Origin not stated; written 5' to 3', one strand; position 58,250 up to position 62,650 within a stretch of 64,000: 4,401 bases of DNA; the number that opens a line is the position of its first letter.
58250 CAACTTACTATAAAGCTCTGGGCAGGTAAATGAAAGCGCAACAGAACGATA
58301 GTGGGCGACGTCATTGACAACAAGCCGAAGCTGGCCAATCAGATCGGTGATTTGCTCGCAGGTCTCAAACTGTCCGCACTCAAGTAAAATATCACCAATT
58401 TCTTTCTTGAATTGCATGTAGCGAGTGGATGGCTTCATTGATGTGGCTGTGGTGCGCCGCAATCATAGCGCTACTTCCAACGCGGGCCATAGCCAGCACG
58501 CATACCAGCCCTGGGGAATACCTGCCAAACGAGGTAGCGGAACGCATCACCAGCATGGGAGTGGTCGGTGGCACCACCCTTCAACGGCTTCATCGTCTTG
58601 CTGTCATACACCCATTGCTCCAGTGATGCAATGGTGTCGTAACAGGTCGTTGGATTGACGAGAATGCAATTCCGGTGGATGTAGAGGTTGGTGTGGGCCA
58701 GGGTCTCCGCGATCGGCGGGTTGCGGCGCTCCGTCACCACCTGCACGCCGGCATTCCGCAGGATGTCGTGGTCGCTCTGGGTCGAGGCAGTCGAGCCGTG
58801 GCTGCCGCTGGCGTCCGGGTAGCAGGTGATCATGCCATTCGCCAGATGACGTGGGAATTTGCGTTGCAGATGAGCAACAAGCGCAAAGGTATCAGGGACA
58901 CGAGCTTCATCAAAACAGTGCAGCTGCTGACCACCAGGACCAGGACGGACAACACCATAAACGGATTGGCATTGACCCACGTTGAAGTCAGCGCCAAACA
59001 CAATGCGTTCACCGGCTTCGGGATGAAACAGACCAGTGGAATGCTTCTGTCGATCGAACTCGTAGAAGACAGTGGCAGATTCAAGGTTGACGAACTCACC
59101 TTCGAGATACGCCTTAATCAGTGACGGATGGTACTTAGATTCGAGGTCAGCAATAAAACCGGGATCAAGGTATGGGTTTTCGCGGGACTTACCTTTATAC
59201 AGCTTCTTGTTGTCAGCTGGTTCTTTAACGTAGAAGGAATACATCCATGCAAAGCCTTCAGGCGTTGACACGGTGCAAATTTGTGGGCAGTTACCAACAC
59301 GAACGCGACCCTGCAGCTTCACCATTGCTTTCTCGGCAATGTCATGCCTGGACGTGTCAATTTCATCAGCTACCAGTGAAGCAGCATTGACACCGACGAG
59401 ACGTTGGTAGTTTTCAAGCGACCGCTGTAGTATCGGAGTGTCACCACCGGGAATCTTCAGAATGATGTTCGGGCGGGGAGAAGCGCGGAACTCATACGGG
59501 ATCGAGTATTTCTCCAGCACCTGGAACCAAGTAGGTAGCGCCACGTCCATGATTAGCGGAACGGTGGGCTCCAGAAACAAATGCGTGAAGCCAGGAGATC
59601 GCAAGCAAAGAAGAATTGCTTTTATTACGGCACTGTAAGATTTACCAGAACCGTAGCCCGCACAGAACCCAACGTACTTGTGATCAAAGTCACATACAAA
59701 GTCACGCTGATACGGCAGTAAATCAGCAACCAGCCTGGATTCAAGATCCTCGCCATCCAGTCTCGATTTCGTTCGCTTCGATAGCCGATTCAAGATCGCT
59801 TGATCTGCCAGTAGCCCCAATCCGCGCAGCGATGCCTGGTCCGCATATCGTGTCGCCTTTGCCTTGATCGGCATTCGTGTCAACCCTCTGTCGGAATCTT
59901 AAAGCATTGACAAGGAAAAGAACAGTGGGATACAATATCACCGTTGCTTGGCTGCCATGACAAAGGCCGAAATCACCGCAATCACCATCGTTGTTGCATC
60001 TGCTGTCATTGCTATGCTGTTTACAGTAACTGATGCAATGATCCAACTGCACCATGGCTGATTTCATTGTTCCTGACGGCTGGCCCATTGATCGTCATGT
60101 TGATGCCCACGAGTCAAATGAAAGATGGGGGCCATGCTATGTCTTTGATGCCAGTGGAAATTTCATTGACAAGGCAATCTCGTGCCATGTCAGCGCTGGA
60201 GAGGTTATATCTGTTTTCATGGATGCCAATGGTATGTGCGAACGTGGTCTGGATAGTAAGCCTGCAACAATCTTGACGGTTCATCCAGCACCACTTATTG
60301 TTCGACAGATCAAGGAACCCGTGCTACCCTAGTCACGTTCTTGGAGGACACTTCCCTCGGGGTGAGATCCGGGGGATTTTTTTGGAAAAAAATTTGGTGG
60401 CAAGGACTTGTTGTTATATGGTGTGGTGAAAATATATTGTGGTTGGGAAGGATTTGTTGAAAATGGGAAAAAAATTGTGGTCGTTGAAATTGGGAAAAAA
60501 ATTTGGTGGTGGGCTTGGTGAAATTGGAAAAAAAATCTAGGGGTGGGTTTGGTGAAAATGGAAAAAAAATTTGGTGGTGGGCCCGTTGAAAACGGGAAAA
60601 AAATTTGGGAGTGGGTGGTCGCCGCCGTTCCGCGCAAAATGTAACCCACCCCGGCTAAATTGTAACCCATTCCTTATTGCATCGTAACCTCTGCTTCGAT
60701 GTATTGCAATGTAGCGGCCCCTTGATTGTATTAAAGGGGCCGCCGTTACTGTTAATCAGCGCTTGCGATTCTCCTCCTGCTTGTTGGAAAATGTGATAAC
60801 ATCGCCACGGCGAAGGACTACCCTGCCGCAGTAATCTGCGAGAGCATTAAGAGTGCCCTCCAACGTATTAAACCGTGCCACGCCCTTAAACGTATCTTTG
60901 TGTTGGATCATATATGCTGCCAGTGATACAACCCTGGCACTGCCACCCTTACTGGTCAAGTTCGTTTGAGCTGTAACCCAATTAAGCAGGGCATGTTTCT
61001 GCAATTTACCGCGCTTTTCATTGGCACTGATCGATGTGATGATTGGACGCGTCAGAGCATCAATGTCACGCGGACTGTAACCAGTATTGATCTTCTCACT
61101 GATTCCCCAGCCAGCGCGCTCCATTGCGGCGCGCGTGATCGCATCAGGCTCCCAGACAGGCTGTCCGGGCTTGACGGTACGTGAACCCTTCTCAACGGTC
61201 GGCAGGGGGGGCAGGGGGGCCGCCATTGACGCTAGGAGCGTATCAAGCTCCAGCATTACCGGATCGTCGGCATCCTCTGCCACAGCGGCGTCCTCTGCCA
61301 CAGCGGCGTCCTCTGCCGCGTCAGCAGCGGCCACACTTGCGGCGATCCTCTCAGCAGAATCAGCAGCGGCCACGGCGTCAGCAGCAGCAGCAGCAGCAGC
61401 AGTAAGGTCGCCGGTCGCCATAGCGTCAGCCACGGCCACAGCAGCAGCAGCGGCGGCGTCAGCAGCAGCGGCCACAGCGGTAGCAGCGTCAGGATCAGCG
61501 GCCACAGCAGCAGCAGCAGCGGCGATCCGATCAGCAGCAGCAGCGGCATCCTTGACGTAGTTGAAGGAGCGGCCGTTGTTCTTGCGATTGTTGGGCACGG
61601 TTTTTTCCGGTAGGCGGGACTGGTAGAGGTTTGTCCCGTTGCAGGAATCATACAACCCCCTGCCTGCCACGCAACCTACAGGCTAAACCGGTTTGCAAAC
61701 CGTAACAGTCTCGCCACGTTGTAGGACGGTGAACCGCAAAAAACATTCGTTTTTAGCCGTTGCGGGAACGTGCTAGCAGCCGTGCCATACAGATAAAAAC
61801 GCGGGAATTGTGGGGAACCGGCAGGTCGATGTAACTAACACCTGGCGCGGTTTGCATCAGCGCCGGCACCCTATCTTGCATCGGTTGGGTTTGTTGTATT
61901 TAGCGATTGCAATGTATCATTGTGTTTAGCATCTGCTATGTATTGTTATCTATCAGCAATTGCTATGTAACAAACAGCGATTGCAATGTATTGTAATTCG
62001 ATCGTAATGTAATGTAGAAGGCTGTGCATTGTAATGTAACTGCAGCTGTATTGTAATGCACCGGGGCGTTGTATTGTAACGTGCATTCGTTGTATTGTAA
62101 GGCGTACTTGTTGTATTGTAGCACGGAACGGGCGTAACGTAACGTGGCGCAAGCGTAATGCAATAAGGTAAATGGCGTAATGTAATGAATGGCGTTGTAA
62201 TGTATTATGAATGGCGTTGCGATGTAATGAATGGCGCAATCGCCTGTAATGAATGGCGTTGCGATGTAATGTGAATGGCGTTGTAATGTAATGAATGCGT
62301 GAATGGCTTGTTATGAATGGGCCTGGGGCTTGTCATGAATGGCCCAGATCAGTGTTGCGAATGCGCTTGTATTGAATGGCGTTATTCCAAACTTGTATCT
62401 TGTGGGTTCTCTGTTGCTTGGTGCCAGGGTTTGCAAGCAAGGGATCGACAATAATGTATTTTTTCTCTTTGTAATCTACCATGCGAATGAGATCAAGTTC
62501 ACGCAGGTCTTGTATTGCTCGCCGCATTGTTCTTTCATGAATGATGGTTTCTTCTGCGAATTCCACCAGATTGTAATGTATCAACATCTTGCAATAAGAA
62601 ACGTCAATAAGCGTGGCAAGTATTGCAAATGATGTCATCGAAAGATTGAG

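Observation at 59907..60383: Self-contained opposite-strand cassette (moron-like) wedged against terL: a 34-aa TM peptide plus a 92-aa protein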

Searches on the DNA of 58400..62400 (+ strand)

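Call 6: search_dna_similar(query=window:58400-62400:+, collection=phages, mode=distant, max_rows=20)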
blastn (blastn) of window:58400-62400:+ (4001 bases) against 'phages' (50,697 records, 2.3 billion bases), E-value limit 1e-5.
Records with a match: 6; places in all: 6; records where one place covers at least 80% of the query: 0.
Best place of each record, by identity: 60-80% 6.
By first word of the organism name: Listeria 4; Escherichia 2.
By host as written in the record: Listeria monocytogenes 4; Escherichia coli O18:K1:H7 2.
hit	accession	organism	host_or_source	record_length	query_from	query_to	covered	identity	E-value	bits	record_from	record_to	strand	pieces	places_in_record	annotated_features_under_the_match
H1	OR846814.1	Listeria phage LM 4-11-1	Listeria monocytogenes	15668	2866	3151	7%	66.8%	6e-11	77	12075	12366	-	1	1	record has no annotation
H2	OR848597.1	Listeria phage LM 4-14-1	Listeria monocytogenes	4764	2866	3151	7%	66.8%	6e-11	77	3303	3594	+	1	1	record has no annotation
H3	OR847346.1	Listeria phage LM 4-11-1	Listeria monocytogenes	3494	2866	3152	7%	66.4%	1e-7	67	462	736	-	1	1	record has no annotation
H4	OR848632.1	Listeria phage LM 4-14-1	Listeria monocytogenes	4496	2866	3152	7%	66.4%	1e-7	67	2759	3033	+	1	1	record has no annotation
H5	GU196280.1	Escherichia phage K1ind2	Escherichia coli O18:K1:H7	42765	643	721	2%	78.5%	1e-7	67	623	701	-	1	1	putative terminase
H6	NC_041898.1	Escherichia phage K1ind2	Escherichia coli O18:K1:H7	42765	643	721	2%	78.5%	1e-7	67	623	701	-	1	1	terminase large subunit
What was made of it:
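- Tried and rejected: There was no DNA match in GenBank phages (call 6).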

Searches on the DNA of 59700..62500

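Call 63: search_rna_families(source=window, start=59700, end=62500, threshold=evalue, max_evalue=1)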
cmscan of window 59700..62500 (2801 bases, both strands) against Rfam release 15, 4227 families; matches with E-value up to 1: 1.
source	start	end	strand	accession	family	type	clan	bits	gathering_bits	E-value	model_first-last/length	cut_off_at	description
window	61395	61567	-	RF01390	isrG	Gene; sRNA;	-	21.3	100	0.0054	1-279/279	no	isrG Hfq binding RNA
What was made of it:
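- There is no dedicated antisense promoter or RNA family (Rfam, call 63).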
